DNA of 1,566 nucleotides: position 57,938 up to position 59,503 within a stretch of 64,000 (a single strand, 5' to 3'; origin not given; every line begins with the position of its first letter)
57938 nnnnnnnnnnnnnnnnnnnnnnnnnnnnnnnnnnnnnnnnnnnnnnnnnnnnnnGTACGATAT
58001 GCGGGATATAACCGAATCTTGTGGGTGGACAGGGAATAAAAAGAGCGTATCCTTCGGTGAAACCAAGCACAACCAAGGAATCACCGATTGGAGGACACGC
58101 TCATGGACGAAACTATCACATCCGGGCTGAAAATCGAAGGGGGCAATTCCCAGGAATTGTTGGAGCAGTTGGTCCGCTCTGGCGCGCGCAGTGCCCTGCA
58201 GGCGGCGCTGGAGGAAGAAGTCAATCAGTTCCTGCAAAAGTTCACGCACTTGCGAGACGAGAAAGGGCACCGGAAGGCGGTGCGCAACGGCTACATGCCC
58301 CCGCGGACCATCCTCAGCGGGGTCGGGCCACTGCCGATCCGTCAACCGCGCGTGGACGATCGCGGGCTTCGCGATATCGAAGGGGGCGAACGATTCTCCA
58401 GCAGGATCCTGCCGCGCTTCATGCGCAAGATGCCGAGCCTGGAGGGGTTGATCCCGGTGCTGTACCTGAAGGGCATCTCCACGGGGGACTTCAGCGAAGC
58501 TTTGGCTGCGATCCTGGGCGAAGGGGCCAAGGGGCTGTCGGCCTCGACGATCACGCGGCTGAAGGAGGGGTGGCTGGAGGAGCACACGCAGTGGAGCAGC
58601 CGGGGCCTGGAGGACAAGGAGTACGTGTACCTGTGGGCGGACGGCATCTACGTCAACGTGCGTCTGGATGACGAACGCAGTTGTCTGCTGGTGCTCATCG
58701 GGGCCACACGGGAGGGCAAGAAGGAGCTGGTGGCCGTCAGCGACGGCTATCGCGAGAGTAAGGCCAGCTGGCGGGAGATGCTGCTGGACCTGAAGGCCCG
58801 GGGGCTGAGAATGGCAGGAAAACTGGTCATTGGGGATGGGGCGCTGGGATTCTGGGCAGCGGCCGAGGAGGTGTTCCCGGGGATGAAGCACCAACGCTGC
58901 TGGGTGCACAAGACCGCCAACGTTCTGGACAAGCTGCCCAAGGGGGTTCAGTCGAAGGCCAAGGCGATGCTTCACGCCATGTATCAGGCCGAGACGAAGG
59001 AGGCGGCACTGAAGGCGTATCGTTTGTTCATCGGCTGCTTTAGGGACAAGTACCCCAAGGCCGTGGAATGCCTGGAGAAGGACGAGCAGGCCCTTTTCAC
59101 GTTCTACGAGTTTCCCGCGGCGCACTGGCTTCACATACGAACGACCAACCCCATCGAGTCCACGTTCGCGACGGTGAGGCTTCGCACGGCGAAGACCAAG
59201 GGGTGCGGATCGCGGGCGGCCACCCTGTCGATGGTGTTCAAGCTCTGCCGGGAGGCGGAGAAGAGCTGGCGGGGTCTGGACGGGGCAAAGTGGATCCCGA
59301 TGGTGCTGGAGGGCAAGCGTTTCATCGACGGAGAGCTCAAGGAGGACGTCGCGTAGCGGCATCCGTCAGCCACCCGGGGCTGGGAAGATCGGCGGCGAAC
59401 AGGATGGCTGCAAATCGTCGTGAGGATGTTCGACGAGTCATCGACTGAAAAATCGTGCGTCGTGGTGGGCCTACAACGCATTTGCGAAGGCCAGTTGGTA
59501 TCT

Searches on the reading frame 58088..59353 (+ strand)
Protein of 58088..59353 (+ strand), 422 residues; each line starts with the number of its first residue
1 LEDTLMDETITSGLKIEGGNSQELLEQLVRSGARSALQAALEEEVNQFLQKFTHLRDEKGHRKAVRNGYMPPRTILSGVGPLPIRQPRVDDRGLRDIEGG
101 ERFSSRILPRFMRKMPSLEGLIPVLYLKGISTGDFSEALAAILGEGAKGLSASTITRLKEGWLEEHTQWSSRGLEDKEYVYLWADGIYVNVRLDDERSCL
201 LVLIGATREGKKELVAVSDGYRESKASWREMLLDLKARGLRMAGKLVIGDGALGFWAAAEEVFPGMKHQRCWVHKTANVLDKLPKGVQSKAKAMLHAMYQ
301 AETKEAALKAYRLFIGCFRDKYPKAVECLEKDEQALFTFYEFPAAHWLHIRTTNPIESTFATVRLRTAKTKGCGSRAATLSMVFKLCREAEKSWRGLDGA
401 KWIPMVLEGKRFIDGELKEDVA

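Call 7: search_protein_families(library=pfam, proteins=[window:58088-59353:+], max_evalue=0.1)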
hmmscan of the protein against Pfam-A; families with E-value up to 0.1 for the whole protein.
window:58088-59353:+ (422 aa): 2 families
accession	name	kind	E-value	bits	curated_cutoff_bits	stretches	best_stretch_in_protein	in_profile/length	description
PF00872.24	Transposase_mut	-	2.4e-62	211.5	21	1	26-395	23-377/379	Transposase, Mutator family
PF10551.15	MULE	-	0.00053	20.8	27.6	1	198-276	15-97/99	MULE transposase domain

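Call 100: search_dna_similar(query=window:58088-59353:+, collection=plasmids, mode=protein, max_rows=8)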
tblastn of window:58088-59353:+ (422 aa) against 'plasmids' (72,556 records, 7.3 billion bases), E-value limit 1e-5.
The search stops at 5000 records and this limit was reached: more records match than are counted here, and every count below describes the 5000 best-scoring records only.
Records with a match: at least 5000; places in all: 9750; records where one place covers at least 80% of the query: 2555.
Best place of each record, by identity: 60-80% 2; <60% 4998.
By first word of the organism name: Enterococcus 960; Escherichia 844; Salmonella 466; Klebsiella 312; Acinetobacter 173; Sinorhizobium 164; Streptomyces 156; Rhizobium 117; Rhodococcus 106; Bradyrhizobium 92; and 239 more.
By predicted mobility (MOB-suite, as given by PLSDB): conjugative 2227; non-mobilizable 1554; mobilizable 1219.
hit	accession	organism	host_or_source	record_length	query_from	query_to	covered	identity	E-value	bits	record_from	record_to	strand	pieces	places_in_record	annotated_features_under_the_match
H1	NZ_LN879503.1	Candidatus Protochlamydia naegleriophila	Naegleria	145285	4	420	99%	56.3%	5e-149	474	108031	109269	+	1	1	IS256 family transposase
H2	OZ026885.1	Candidatus Methylocalor cossyra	-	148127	19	420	95%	56.0%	5e-144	460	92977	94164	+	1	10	transposase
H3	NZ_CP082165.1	Bradyrhizobium sp. 186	Acmispon strigosus,cell culture,root ...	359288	16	415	95%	56.1%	7e-144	459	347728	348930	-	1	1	IS256 family transposase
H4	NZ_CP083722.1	Bradyrhizobium sp. 41S5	Glycine max cv. AC Glengarry,Cell ...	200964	16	415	95%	56.1%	8e-144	459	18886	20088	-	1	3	IS256 family transposase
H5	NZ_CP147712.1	Bradyrhizobium septentrionale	Glycine max,cell culture,Root nodule ...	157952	16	415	95%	56.1%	3e-143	458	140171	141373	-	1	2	IS256 family transposase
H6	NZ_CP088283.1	Bradyrhizobium quebecense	soybean cv. AC Glengarry,Cell ...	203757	16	415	95%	56.1%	3e-143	457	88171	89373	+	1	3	IS256 family transposase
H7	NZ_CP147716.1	Bradyrhizobium sp. 27S5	-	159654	16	415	95%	55.9%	1e-114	462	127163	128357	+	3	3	none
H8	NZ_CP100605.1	Bradyrhizobium sp. Ash2021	-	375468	16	415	95%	55.9%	1e-142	456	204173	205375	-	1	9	IS256 family transposase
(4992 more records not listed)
